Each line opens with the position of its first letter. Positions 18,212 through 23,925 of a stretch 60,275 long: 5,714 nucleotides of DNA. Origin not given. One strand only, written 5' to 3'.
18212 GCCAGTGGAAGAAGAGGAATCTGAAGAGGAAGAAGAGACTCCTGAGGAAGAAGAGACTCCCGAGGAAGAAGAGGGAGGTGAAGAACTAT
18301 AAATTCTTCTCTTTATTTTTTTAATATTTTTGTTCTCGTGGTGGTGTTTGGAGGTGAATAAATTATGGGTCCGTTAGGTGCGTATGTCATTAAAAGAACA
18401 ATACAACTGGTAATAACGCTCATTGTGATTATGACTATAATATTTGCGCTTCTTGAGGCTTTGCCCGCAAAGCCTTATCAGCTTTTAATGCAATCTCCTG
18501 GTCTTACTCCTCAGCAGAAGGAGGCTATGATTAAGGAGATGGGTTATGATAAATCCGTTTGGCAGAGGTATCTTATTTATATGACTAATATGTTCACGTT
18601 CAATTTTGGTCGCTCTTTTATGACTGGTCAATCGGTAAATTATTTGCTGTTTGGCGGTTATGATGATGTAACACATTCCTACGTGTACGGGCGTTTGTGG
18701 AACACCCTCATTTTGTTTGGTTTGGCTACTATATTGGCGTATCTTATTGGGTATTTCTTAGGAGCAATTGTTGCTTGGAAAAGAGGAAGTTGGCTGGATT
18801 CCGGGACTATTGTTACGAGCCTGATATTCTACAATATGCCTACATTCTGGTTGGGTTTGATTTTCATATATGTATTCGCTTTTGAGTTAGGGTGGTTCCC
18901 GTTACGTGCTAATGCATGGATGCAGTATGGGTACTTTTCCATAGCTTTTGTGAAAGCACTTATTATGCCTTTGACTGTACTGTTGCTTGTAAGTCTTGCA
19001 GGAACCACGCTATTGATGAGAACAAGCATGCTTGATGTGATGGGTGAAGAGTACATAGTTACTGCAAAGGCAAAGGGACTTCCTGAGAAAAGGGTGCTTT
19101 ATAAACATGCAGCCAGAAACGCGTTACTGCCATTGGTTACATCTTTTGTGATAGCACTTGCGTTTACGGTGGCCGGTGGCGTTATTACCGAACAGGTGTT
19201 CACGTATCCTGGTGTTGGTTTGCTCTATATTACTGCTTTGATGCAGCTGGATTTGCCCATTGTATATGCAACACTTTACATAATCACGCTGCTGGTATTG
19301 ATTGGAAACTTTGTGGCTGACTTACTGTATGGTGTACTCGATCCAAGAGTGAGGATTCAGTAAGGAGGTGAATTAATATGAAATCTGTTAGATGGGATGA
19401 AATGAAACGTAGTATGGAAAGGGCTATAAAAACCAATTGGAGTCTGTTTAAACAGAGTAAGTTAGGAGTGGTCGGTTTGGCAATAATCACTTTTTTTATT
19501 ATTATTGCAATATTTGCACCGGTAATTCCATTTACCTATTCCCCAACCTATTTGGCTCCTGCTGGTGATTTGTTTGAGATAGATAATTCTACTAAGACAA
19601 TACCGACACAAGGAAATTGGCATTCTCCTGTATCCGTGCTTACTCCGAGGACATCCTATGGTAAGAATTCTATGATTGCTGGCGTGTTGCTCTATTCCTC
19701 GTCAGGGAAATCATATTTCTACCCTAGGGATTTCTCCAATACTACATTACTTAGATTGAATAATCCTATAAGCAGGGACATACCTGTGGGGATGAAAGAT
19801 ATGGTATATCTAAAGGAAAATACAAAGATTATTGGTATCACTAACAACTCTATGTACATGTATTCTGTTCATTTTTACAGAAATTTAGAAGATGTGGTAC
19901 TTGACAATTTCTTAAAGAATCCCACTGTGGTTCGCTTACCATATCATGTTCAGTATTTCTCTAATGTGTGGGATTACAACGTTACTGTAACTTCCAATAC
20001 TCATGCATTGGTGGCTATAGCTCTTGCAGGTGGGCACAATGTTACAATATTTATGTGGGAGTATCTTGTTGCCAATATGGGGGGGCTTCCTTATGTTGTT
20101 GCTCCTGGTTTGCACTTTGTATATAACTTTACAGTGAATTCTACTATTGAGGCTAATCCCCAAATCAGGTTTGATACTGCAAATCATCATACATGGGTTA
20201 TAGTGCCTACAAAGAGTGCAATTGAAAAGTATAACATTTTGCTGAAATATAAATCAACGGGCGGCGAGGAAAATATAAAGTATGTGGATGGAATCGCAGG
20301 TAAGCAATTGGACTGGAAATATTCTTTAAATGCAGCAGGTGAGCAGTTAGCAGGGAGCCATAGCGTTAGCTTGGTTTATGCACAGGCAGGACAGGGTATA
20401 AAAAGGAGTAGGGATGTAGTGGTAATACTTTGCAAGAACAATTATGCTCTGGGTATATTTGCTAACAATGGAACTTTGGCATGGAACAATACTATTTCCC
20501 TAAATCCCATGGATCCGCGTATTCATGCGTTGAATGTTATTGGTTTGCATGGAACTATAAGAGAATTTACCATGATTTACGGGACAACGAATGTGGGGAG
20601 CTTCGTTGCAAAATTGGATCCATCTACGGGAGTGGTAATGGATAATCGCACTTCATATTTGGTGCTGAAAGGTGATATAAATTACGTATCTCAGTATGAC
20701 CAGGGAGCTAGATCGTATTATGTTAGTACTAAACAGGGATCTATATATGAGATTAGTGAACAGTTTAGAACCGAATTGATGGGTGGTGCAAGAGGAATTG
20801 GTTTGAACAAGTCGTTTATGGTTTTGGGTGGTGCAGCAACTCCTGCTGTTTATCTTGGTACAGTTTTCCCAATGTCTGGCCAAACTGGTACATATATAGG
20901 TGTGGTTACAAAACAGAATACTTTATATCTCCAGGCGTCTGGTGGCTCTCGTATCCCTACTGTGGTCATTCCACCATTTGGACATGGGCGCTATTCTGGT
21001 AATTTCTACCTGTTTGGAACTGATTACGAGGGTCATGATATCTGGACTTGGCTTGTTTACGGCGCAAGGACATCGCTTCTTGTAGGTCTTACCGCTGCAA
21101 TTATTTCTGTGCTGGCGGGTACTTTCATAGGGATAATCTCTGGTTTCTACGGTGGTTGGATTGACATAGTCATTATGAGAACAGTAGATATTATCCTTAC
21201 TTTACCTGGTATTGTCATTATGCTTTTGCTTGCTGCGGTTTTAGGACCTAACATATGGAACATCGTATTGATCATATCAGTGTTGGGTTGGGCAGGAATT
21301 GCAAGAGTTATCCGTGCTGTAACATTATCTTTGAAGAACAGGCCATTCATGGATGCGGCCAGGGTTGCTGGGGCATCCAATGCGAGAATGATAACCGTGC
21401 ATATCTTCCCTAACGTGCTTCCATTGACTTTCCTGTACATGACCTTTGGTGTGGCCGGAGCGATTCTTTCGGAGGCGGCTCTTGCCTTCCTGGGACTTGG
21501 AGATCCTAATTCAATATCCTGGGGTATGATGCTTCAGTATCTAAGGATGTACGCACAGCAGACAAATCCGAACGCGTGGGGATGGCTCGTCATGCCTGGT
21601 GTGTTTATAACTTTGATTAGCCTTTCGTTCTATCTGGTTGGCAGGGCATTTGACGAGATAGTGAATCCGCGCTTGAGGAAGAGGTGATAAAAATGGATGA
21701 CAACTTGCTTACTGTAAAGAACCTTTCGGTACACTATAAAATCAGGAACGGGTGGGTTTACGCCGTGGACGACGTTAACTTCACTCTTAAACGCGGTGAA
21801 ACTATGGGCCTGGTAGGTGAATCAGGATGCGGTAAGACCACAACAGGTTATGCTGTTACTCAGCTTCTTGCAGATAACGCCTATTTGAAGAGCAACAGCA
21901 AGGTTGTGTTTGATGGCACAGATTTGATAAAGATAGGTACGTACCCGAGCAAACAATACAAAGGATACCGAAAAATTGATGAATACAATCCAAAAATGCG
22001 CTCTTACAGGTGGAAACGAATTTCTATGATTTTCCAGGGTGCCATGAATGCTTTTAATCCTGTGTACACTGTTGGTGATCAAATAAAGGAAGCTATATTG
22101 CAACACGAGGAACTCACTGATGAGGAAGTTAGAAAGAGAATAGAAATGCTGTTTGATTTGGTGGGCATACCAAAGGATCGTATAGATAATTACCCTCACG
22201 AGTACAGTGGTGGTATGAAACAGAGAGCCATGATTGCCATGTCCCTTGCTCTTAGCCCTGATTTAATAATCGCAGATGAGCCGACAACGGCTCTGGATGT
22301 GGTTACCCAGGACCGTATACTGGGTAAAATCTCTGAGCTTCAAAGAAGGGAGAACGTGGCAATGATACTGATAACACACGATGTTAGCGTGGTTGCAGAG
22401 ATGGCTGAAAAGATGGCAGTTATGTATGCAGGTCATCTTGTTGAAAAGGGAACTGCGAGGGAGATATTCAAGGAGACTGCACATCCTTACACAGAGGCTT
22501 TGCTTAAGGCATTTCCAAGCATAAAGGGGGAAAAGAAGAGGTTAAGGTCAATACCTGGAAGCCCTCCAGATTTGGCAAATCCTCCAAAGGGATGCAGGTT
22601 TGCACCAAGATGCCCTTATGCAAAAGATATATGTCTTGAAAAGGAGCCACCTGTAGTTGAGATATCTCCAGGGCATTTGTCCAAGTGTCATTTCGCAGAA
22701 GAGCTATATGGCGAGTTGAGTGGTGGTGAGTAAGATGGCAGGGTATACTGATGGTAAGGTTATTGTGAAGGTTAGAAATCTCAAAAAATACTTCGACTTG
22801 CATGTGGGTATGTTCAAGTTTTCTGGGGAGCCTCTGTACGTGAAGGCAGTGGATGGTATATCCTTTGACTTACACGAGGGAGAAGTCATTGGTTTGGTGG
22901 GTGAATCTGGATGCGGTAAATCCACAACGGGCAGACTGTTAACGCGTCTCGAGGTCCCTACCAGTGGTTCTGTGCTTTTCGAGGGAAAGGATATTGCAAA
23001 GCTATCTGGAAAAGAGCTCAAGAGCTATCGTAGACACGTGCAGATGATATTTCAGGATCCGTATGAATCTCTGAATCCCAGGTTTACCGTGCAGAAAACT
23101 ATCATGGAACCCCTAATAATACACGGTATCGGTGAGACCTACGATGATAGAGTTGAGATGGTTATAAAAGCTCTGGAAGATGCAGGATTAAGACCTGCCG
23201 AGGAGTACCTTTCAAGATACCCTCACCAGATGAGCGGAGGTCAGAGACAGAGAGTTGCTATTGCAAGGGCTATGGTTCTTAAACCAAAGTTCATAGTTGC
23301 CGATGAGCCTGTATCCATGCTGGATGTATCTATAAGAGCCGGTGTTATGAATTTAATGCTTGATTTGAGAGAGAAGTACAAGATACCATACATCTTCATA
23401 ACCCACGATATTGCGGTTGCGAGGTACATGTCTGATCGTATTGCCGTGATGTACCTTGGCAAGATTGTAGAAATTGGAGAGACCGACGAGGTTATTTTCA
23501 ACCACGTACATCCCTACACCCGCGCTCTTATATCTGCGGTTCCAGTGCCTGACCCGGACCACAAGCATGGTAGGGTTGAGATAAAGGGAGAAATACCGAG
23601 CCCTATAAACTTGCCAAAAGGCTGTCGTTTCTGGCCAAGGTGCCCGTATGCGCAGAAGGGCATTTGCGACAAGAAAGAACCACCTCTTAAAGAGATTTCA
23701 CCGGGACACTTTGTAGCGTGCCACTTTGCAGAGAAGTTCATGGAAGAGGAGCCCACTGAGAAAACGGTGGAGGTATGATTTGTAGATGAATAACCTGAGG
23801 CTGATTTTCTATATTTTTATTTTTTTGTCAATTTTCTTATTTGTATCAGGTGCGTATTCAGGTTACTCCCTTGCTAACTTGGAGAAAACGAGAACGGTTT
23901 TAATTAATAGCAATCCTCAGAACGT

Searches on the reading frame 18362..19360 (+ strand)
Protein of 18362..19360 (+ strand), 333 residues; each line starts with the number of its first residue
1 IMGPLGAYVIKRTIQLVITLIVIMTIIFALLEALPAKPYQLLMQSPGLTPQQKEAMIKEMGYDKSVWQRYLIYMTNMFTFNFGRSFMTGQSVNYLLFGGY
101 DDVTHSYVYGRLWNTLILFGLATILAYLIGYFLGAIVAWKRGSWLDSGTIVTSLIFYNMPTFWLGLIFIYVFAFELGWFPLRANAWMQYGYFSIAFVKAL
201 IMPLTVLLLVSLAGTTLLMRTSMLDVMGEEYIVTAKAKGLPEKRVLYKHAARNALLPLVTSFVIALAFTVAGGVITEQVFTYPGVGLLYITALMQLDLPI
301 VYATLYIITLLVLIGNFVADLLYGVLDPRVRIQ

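Call 61: search_protein_families(library=pfam, proteins=[window:18362-19360:+], max_evalue=0.00001)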
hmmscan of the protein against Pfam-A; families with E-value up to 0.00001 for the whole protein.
window:18362-19360:+ (333 aa): 2 families
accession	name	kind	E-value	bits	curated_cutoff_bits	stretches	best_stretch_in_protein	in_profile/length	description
PF00528.27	BPD_transp_1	-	2.7e-35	122.2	26.4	1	130-331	1-183/184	Binding-protein-dependent transport system inner membrane component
PF19300.4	BPD_transp_1_N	-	8.3e-09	36.1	23.8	1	8-88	4-80/114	Binding-prot-dependent transport system membrane comp, N-term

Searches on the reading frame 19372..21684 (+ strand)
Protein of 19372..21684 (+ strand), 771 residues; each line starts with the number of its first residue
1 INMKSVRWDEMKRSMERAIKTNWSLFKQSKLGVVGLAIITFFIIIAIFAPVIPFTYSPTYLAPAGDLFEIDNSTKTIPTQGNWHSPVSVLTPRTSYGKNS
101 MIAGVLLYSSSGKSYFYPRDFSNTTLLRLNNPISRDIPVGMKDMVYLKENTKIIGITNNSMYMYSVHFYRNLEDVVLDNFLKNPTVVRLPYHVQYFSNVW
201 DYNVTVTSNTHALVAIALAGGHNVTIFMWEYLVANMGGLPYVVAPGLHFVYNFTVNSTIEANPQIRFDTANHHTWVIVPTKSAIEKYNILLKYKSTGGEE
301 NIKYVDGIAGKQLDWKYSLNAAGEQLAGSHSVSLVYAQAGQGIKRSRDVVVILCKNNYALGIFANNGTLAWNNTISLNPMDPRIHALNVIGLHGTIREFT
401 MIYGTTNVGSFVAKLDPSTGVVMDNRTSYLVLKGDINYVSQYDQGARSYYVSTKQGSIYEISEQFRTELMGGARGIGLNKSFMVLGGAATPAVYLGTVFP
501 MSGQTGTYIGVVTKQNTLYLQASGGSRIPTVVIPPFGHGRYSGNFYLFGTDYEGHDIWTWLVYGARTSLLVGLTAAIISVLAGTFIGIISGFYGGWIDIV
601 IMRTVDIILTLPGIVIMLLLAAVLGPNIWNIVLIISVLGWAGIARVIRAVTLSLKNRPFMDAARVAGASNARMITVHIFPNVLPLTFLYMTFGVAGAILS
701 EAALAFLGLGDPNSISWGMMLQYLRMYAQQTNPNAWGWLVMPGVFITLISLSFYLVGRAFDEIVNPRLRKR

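Call 61: search_protein_families(library=pfam, proteins=[window:19372-21684:+], max_evalue=0.00001)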
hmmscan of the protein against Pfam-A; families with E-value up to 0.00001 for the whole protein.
window:19372-21684:+ (771 aa): 2 families
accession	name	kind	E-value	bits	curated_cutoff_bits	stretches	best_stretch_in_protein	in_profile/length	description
PF00528.27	BPD_transp_1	-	2.4e-26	93.1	26.4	1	583-770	1-184/184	Binding-protein-dependent transport system inner membrane component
PF12911.12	OppC_N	-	9.3e-09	35.5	23.9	1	23-61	7-46/53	N-terminal TM domain of oligopeptide transport permease C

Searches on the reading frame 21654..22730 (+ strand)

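Call 61: search_protein_families(library=pfam, proteins=[window:21654-22730:+], max_evalue=0.00001)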
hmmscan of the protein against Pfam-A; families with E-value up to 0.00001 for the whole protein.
window:21654-22730:+ (359 aa): 2 families
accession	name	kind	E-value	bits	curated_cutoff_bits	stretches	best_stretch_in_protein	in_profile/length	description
PF00005.33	ABC_tran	-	2.7e-24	86.7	25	1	39-212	2-137/137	ABC transporter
PF08352.17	oligo_HPY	-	1.6e-23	83.3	27.1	1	263-327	1-65/65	Oligopeptide/dipeptide transporter, C-terminal region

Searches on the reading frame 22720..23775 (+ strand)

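Call 61: search_protein_families(library=pfam, proteins=[window:22720-23775:+], max_evalue=0.00001)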
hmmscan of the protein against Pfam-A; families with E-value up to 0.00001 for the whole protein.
window:22720-23775:+ (352 aa): 2 families
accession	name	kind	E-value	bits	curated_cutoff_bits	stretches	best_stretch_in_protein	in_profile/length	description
PF00005.33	ABC_tran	-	6.6e-37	127.6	25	1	45-198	2-136/137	ABC transporter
PF08352.17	oligo_HPY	-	1.8e-19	70.3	27.1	1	250-314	1-64/65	Oligopeptide/dipeptide transporter, C-terminal region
